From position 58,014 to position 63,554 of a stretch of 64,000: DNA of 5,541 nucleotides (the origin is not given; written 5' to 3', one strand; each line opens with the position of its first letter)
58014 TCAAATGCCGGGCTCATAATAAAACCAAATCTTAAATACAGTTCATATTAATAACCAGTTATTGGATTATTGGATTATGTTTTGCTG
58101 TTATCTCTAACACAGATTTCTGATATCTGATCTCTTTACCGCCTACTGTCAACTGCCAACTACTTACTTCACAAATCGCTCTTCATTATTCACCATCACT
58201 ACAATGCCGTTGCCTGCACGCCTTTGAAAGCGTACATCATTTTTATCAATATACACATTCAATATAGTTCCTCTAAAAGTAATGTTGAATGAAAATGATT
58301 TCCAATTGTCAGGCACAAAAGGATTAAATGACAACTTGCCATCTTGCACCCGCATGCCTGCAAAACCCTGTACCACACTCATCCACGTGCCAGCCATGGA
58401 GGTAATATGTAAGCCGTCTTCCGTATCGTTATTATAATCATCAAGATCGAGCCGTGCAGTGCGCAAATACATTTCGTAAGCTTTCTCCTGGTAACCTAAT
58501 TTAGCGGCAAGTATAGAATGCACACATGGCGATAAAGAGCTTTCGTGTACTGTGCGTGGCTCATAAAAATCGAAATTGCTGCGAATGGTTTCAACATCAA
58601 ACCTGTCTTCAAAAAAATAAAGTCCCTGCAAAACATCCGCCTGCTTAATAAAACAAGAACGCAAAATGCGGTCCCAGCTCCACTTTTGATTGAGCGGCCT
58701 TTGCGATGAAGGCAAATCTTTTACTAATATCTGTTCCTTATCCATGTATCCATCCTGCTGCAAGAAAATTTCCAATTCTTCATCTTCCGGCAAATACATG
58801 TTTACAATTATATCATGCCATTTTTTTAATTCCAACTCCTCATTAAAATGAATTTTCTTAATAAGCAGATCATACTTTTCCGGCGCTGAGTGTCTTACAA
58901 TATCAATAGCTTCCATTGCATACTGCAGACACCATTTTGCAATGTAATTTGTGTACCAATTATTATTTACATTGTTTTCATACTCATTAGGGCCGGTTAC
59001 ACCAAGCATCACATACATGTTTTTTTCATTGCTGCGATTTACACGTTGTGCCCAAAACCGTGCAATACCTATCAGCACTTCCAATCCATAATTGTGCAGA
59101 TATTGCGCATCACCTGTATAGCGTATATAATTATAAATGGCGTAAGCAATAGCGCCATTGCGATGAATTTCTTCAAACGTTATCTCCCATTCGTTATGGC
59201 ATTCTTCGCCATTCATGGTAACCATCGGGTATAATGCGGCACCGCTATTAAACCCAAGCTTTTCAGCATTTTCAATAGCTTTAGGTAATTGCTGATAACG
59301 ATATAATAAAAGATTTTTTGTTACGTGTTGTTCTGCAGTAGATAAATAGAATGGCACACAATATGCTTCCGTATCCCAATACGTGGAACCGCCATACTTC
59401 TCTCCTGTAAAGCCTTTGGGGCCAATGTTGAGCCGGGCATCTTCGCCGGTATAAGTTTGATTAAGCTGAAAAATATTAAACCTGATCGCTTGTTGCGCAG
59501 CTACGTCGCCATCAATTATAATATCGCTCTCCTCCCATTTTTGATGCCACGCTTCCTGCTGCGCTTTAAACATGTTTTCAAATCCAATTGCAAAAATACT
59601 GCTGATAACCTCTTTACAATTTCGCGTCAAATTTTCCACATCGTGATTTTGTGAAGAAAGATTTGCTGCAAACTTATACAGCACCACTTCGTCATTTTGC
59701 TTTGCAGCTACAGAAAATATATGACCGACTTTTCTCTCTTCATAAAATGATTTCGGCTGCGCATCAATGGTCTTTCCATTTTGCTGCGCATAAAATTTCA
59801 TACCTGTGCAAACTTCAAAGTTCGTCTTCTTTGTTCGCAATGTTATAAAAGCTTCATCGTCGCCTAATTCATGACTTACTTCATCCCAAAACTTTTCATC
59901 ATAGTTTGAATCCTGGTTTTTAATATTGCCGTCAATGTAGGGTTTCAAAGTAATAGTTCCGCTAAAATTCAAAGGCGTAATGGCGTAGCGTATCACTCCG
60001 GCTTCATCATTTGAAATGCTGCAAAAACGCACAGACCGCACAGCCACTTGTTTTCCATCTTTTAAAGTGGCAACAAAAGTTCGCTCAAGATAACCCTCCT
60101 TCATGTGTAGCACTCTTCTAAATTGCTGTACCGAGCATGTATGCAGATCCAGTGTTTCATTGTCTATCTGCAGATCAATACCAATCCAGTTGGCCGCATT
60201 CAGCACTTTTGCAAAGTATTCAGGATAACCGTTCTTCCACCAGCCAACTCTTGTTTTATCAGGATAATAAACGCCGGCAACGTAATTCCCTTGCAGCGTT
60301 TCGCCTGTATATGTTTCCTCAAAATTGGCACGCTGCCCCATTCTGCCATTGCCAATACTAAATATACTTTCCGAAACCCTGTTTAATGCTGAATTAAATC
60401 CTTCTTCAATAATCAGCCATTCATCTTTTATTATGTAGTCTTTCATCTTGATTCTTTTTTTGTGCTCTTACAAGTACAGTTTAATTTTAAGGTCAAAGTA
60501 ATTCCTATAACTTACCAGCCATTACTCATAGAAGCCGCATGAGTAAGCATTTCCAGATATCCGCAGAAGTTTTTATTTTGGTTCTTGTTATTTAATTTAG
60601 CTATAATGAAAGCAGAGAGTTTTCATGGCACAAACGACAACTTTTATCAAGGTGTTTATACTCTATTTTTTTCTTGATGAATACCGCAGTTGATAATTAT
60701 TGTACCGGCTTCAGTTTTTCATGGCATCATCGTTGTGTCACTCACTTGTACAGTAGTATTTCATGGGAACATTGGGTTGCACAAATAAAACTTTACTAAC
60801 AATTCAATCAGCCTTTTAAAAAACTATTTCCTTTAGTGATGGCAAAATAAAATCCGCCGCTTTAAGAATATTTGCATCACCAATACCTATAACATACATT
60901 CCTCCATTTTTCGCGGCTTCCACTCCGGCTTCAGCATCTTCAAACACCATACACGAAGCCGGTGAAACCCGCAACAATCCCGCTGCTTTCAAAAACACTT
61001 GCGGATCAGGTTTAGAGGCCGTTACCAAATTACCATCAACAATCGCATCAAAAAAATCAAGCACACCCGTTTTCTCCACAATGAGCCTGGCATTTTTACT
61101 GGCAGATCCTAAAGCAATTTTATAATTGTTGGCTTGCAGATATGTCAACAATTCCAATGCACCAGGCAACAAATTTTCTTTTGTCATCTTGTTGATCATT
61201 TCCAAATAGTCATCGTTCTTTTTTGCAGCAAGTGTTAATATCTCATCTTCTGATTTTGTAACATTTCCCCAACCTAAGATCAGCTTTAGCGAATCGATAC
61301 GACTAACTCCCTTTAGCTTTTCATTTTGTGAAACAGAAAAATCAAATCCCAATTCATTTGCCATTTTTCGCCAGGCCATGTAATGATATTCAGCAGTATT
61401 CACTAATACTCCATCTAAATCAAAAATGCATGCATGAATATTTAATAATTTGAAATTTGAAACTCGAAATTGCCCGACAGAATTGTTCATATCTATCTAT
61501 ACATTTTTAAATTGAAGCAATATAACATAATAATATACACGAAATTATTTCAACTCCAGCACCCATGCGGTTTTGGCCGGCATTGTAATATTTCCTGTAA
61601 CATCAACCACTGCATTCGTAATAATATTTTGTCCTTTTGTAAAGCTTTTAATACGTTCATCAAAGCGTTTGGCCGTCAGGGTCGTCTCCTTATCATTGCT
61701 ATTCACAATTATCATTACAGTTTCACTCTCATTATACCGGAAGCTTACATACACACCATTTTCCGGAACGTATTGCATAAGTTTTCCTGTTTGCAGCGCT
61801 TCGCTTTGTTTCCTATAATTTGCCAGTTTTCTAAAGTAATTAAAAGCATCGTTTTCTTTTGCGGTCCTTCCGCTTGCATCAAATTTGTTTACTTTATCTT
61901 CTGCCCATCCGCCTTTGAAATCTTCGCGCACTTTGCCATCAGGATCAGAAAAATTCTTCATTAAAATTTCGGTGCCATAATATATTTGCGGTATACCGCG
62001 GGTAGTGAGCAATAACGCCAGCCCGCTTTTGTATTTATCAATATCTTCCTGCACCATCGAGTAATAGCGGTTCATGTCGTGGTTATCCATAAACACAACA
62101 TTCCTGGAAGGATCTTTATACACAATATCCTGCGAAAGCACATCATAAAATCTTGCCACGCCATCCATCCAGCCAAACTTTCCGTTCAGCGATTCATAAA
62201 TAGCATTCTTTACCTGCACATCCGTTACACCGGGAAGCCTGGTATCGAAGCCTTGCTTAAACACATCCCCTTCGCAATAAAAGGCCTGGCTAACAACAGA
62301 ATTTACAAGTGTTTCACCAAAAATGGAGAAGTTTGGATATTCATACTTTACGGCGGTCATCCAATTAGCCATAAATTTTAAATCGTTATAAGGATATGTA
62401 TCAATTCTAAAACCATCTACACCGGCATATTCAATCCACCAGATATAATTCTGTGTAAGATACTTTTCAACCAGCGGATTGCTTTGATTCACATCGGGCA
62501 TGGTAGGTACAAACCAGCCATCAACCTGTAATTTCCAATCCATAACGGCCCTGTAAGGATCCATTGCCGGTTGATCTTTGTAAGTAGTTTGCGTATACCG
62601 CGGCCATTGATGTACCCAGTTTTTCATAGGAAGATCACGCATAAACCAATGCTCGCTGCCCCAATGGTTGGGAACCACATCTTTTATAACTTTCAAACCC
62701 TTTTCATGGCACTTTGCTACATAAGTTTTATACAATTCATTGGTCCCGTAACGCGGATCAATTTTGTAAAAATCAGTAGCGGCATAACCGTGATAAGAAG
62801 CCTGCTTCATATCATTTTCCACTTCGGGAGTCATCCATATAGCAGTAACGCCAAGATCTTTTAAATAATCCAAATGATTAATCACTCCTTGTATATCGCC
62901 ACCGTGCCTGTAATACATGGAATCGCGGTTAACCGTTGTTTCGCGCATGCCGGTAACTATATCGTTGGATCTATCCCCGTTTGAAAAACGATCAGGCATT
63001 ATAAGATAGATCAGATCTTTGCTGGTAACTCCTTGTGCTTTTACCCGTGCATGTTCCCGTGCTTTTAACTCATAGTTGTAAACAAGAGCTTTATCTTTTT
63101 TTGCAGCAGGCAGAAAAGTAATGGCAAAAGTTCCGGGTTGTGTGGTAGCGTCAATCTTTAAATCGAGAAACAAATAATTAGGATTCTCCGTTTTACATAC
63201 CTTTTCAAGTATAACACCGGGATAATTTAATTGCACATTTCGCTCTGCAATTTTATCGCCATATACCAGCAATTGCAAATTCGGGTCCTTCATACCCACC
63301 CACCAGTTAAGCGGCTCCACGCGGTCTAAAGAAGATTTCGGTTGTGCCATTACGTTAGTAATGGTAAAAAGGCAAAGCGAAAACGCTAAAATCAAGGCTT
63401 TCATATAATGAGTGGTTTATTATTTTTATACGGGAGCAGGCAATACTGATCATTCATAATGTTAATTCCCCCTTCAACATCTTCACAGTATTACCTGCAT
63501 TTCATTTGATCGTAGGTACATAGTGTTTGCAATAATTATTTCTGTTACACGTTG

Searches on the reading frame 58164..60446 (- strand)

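Call 69: search_protein_families(library=pfam, proteins=[window:58164-60446:-], max_evalue=0.00001)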
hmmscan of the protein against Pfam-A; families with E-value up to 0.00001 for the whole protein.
window:58164-60446:- (760 aa): 3 families
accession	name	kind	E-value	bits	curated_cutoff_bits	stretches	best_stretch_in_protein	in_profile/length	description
PF03632.21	Glyco_hydro_65m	-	2.5e-142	474.7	27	1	322-689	1-371/371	Glycosyl hydrolase family 65 central catalytic domain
PF03636.21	Glyco_hydro_65N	-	1.7e-71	241.1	26.6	1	14-265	2-232/233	Glycosyl hydrolase family 65, N-terminal domain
PF03633.20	Glyco_hydro_65C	-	6.5e-17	61.5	22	1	698-756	1-59/62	Glycosyl hydrolase family 65, C-terminal domain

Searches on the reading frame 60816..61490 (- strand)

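Call 55: search_protein_families(library=pfam, proteins=[window:60816-61490:-], max_evalue=0.001)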
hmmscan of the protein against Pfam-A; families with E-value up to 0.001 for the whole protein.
window:60816-61490:- (224 aa): 2 families
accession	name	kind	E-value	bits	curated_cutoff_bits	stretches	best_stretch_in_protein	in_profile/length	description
PF13419.12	HAD_2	-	2.3e-28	100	23.8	1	21-203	1-178/178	Haloacid dehalogenase-like hydrolase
PF00702.32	Hydrolase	-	2.1e-26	93.9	26.4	1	18-197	1-191/191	haloacid dehalogenase-like hydrolase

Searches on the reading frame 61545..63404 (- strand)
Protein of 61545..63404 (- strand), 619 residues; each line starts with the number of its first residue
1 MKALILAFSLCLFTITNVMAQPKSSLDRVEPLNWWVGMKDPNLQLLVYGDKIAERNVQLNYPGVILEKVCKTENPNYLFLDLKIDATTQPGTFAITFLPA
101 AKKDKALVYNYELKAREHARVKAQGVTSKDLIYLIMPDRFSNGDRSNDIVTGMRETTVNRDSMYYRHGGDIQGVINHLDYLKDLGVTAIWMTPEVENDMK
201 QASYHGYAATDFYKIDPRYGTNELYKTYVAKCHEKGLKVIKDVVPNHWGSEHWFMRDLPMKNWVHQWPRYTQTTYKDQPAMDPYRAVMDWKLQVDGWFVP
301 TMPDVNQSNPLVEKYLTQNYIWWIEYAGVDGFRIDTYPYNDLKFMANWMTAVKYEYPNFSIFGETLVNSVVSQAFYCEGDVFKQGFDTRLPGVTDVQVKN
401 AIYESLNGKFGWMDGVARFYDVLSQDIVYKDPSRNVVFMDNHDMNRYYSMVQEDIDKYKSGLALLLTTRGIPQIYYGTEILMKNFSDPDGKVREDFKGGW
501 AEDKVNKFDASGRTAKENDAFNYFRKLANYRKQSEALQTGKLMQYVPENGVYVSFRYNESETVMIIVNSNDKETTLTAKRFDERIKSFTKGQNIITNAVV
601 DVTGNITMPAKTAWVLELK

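Call 55: search_protein_families(library=pfam, proteins=[window:61545-63404:-], max_evalue=0.001)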
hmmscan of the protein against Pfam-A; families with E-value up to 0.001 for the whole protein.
window:61545-63404:- (619 aa): 3 families
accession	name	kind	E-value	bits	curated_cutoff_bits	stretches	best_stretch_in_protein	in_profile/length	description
PF00128.31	Alpha-amylase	-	5.4e-57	194.4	22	1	135-495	2-371/446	Alpha amylase, catalytic domain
PF09087.17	Cyc-maltodext_N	-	3e-31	108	25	1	28-117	1-88/88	Cyclomaltodextrinase, N-terminal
PF10438.15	Cyc-maltodext_C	-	1.2e-25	89.8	22.2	1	542-617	1-76/76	Cyclo-malto-dextrinase C-terminal domain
